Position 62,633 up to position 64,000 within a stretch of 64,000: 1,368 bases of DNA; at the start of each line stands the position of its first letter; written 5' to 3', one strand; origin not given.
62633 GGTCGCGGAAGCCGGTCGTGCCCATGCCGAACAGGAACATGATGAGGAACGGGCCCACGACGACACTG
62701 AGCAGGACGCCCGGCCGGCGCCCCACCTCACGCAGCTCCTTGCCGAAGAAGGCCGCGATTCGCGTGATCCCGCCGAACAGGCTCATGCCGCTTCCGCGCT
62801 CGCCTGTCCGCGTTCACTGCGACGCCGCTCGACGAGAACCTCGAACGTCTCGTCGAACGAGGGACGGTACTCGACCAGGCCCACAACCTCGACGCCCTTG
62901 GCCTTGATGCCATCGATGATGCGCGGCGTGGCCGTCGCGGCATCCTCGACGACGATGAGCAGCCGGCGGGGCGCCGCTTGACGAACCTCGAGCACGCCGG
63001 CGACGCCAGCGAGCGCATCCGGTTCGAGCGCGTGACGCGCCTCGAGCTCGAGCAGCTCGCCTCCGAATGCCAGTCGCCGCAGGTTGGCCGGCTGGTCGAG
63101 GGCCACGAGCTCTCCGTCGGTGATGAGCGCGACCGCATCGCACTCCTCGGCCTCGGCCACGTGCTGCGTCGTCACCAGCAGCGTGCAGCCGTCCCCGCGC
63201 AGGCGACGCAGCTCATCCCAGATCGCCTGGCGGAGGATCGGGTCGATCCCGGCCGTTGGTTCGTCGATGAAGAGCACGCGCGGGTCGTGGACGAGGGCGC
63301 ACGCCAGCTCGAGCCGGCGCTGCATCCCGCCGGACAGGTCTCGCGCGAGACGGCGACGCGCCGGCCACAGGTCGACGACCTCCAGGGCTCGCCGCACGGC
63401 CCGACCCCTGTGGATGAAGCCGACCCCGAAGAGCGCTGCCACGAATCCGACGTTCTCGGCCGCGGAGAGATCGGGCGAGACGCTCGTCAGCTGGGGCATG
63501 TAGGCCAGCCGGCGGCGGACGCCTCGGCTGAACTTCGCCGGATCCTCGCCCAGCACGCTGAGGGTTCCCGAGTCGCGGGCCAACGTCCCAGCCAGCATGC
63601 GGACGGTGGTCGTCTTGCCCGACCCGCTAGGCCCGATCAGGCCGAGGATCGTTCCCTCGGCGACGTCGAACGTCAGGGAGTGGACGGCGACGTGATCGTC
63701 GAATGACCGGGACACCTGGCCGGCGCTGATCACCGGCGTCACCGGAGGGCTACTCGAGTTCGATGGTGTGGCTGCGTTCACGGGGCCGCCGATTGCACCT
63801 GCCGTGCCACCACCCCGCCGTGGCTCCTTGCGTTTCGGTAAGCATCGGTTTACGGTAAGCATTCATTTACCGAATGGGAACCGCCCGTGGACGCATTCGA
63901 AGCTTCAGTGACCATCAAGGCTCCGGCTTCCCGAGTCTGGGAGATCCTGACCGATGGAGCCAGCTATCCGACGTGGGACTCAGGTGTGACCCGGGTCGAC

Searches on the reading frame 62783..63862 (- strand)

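Call 59: search_protein_families(library=pfam, proteins=[window:62783-63862:-], max_evalue=0.0001)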
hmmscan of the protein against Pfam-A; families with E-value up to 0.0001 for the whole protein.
window:62783-63862:- (359 aa): 3 families
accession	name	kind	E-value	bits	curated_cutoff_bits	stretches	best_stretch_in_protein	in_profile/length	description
PF00005.33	ABC_tran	-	1.7e-29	103.6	25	1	61-204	2-137/137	ABC transporter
PF13304.12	AAA_21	-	8.4e-11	42.9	27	1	172-234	234-299/304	AAA domain, putative AbiEii toxin, Type IV TA system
PF13732.12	DrrA1-3_C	-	2.6e-05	25.3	27.4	1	265-340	9-77/81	ATP-binding protein DrrA1-3-like, C-terminal domain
